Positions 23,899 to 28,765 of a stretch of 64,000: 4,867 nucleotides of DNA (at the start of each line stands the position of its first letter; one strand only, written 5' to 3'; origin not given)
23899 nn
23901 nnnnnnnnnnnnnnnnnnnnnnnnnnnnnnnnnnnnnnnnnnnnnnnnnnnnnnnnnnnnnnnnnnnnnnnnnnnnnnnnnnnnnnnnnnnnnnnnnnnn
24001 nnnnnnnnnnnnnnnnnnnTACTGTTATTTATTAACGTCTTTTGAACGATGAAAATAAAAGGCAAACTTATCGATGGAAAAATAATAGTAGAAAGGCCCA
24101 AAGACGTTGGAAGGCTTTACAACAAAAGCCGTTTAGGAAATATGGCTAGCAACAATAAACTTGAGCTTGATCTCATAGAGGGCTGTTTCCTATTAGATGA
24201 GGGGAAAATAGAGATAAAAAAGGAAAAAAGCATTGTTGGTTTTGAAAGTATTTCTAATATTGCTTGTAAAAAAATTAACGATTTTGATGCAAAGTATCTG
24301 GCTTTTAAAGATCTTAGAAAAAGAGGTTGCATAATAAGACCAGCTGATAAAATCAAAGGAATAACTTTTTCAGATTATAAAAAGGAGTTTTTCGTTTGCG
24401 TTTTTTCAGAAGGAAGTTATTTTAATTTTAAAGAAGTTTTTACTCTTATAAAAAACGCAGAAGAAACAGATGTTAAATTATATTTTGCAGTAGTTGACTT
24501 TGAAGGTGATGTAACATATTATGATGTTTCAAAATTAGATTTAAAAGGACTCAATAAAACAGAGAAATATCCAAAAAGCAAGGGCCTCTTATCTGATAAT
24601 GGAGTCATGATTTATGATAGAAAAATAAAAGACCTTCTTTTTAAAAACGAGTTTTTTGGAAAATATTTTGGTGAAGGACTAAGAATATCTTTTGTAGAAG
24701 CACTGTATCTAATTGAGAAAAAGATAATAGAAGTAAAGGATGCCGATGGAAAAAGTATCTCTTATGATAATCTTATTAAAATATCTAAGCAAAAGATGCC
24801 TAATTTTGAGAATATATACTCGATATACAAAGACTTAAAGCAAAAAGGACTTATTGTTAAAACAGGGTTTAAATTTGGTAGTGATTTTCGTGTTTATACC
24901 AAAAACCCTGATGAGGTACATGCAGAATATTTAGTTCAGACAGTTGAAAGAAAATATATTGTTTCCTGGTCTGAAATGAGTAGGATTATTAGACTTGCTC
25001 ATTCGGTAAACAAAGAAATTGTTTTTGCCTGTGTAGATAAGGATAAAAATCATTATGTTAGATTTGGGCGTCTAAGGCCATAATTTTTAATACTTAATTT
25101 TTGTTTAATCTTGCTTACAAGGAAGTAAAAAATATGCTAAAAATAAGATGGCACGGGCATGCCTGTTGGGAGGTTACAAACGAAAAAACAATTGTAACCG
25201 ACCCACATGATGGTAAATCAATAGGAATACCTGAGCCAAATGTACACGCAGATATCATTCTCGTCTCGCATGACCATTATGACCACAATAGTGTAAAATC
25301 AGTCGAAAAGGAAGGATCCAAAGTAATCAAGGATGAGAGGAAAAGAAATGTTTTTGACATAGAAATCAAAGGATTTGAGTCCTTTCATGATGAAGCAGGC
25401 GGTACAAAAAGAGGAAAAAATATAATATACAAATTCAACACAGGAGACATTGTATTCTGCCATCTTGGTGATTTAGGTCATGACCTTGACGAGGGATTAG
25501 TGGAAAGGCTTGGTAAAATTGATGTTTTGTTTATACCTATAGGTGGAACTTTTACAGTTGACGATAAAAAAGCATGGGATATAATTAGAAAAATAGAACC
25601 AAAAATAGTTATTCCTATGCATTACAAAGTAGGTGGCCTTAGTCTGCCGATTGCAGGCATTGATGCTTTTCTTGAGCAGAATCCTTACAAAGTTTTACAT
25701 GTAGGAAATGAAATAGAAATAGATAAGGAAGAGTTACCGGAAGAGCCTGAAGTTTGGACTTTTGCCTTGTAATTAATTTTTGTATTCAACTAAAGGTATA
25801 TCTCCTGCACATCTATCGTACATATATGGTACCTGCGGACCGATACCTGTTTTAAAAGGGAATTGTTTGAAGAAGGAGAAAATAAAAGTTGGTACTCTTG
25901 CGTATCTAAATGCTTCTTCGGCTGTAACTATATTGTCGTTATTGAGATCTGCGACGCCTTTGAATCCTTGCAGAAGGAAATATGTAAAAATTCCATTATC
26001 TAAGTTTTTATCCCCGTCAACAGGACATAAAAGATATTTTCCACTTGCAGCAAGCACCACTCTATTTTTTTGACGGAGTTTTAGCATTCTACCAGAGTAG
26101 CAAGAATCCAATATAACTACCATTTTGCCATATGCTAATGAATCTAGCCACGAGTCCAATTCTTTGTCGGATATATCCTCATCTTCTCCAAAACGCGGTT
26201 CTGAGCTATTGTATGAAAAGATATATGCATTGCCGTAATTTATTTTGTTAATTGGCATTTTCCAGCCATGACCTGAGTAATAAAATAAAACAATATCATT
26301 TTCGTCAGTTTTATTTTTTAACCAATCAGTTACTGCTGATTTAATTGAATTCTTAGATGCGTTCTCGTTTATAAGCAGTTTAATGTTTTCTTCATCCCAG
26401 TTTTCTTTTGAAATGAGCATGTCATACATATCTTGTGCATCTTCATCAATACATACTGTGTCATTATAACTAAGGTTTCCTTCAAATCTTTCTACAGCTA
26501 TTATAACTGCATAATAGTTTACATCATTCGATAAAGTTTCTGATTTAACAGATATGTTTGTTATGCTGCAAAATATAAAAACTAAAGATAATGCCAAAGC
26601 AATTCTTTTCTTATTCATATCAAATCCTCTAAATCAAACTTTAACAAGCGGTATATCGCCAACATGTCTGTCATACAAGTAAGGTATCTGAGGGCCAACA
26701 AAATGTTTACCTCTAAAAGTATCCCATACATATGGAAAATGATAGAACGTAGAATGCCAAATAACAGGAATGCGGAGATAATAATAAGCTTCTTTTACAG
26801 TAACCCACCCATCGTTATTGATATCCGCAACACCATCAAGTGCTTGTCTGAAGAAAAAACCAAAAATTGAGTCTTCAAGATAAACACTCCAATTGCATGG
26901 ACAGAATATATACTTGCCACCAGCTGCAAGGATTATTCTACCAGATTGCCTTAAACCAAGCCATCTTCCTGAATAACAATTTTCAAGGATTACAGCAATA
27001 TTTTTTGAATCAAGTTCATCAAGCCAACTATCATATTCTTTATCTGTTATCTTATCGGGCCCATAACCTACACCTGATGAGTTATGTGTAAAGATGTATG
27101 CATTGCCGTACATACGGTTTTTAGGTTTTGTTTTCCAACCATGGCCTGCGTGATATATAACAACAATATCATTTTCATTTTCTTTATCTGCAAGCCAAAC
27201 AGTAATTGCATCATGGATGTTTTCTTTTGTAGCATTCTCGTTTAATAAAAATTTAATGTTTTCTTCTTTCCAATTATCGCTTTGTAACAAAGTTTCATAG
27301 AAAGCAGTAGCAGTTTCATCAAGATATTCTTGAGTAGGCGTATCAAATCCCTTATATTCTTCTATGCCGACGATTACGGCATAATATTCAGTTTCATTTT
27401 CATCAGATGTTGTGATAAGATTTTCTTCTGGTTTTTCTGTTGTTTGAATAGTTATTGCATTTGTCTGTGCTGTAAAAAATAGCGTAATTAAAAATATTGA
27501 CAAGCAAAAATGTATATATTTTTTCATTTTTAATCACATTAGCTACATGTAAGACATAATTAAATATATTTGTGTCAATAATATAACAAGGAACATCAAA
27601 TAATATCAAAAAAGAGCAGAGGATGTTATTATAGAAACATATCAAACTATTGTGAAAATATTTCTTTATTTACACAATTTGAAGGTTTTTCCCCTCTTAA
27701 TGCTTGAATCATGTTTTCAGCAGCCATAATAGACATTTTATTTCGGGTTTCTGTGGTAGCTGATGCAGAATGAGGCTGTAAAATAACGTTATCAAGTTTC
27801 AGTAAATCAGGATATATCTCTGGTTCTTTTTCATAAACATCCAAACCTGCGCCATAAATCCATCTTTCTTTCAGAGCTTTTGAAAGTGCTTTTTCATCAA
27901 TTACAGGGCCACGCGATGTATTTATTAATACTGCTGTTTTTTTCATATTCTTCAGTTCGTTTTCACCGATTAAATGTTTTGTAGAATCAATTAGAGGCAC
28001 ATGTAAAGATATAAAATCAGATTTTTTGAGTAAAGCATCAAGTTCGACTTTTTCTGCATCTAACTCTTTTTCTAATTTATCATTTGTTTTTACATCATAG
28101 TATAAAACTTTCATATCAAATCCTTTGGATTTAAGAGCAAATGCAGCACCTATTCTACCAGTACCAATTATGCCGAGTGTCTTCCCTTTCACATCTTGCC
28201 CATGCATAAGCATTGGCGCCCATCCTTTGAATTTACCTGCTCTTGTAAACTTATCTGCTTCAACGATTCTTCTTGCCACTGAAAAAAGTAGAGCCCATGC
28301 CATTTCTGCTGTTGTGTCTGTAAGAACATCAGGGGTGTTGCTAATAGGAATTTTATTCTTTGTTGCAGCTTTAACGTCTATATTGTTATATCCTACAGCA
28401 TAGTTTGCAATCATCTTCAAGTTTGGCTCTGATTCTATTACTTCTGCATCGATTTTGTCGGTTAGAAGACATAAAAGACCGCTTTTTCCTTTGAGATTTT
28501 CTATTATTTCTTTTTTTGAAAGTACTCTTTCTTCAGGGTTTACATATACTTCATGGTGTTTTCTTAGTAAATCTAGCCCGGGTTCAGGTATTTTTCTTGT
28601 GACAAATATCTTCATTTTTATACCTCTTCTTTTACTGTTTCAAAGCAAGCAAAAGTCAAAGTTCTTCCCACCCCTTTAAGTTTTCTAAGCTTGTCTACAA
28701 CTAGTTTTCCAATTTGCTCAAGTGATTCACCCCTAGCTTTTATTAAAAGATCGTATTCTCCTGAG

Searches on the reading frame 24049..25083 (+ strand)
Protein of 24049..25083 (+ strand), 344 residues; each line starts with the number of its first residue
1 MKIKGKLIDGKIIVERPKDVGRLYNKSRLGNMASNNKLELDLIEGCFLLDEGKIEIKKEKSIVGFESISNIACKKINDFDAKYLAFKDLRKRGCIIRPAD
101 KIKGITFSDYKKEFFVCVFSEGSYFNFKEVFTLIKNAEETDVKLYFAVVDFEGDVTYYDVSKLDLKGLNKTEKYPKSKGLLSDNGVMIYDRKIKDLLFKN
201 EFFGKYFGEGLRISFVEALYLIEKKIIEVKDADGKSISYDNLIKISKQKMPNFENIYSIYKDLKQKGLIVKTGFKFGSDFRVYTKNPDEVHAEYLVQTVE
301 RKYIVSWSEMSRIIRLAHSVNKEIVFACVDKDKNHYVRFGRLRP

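Call 45: search_protein_families(library=pfam, proteins=[window:24049-25083:+], max_evalue=0.000001)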
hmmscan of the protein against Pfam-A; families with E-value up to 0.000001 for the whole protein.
window:24049-25083:+ (344 aa): 2 families
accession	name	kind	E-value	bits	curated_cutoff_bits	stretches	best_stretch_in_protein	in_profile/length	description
PF01974.23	tRNA_int_endo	-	1.9e-38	130.9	27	2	253-334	1-82/85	tRNA intron endonuclease, catalytic C-terminal domain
PF02778.19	tRNA_int_endo_N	-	2.2e-28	98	21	2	178-242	2-66/67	tRNA intron endonuclease, N-terminal domain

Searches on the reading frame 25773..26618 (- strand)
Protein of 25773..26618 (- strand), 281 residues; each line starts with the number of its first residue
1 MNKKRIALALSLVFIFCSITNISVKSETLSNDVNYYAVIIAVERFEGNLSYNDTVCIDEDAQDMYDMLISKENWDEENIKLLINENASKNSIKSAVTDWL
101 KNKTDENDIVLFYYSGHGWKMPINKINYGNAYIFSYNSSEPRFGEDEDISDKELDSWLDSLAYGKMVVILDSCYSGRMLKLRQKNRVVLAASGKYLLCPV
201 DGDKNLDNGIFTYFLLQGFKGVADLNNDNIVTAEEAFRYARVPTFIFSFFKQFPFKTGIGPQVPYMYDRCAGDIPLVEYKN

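Call 45: search_protein_families(library=pfam, proteins=[window:25773-26618:-], max_evalue=0.000001)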
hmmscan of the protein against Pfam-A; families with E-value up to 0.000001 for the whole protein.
window:25773-26618:- (281 aa): 1 family
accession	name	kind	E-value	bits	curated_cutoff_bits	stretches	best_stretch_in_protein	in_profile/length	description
PF00656.27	Peptidase_C14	-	1.9e-10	41.3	21.4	1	36-185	3-143/233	Caspase domain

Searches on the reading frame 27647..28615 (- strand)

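Call 45: search_protein_families(library=pfam, proteins=[window:27647-28615:-], max_evalue=0.000001)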
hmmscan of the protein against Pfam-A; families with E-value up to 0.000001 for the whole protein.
window:27647-28615:- (322 aa): 2 families
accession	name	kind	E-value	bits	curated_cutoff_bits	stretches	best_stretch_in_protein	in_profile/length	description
PF02826.25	2-Hacid_dh_C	-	3.2e-60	203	25.1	1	108-284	2-178/178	D-isomer specific 2-hydroxyacid dehydrogenase, NAD binding domain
PF00389.36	2-Hacid_dh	-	3.1e-33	114.7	24.6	1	3-316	1-134/134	D-isomer specific 2-hydroxyacid dehydrogenase, catalytic domain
